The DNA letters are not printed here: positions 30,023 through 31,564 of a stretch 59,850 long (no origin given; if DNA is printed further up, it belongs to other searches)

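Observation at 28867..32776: Four-gene block of unassignable proteins inside a defence-loaded integrative island: best candidate for an undescribed system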

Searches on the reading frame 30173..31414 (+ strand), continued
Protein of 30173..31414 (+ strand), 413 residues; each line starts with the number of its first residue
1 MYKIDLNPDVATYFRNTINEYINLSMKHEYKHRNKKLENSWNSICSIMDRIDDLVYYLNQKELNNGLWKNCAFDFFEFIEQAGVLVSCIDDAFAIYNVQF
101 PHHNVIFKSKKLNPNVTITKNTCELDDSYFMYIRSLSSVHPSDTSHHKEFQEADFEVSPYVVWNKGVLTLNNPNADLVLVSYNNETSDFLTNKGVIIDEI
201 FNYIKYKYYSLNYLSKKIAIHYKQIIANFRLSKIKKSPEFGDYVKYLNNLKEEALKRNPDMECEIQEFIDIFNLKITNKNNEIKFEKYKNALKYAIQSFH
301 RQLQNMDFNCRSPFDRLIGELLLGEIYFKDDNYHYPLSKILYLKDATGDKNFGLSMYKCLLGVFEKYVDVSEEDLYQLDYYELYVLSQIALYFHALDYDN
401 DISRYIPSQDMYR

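Call 113: get_annotated_region(hit=H5, flank=7000)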
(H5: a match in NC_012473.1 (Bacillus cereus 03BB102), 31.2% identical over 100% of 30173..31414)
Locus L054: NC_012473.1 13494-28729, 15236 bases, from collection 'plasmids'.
description: Bacillus cereus 03BB102 plasmid p03BB102_179, complete sequence
organism: Bacillus cereus 03BB102 (NCBI taxid 572264)
taxonomy: Bacteria; Bacillota; Bacilli; Bacillales; Bacillaceae; Bacillus; Bacillus cereus; Bacillus cereus 03BB102
host: -; source: -; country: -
typing (MOB-suite, as given by PLSDB): conjugative; replicon rep_cluster_125; relaxase MOBP; mating-pair formation MPF_T
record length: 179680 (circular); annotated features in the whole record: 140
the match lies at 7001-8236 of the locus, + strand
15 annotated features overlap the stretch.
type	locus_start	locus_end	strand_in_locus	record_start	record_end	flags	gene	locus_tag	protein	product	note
CDS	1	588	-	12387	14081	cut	-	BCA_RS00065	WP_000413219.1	helix-turn-helix domain-containing protein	-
CDS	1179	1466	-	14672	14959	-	-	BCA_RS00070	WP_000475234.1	LCI fold-containing protein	-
CDS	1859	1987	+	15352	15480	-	-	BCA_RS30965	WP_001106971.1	hypothetical protein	-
CDS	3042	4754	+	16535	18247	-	-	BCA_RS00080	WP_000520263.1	hypothetical protein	-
CDS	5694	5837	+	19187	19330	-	-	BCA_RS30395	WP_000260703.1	hypothetical protein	-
CDS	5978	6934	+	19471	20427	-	-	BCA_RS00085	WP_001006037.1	site-specific integrase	GO:0015074 - DNA integration [Evidence IEA]; GO:0006310 - DNA recombination [Evidence IEA]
CDS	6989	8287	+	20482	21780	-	-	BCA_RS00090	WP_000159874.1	hypothetical protein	-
CDS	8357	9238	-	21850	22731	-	-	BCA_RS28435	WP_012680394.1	hypothetical protein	-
CDS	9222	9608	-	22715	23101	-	-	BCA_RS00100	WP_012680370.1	HNH endonuclease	-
CDS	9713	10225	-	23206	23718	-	-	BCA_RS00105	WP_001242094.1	hypothetical protein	-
CDS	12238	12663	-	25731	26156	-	-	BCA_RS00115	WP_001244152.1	HEPN domain-containing protein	-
CDS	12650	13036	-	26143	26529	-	-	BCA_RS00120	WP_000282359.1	nucleotidyltransferase domain-containing protein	-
CDS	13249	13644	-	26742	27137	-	-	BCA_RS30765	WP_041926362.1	hypothetical protein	-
CDS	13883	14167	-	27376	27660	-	-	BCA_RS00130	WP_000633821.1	hypothetical protein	-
CDS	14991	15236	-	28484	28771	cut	-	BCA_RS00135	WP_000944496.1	hypothetical protein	-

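Call 114: get_annotated_region(hit=H1, flank=7000)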
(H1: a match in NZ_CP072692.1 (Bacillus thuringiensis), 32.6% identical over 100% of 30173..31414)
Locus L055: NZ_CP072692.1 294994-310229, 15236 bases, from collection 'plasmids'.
description: Bacillus thuringiensis strain IMBL-B9 plasmid pKBT365, complete sequence
organism: Bacillus thuringiensis (NCBI taxid 1428)
taxonomy: Bacteria; Bacillota; Bacilli; Bacillales; Bacillaceae; Bacillus; Bacillus thuringiensis
host: -; source: whole organism; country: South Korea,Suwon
typing (MOB-suite, as given by PLSDB): non-mobilizable; replicon rep_cluster_125,rep_cluster_1721; mating-pair formation MPF_T
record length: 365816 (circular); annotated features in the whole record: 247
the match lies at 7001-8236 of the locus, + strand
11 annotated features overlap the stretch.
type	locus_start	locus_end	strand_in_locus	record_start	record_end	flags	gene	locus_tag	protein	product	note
CDS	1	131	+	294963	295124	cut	-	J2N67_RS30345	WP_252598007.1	hypothetical protein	-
CDS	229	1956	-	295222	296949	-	-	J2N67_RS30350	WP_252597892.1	helix-turn-helix transcriptional regulator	-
CDS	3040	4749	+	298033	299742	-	-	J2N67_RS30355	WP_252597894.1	hypothetical protein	-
CDS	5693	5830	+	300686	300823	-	-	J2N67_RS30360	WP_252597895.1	hypothetical protein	-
CDS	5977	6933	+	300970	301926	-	-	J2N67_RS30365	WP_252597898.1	site-specific integrase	GO:0015074 - DNA integration [Evidence IEA]; GO:0006310 - DNA recombination [Evidence IEA]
CDS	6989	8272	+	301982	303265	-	-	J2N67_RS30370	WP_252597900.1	hypothetical protein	-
CDS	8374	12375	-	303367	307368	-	-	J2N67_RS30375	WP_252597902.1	NACHT domain-containing protein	-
CDS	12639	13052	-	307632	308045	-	-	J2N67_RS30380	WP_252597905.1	HEPN domain-containing protein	-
CDS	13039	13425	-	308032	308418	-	-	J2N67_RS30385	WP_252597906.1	nucleotidyltransferase domain-containing protein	-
CDS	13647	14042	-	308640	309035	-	-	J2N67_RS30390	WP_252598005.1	hypothetical protein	-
CDS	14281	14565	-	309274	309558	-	-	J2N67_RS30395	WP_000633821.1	hypothetical protein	-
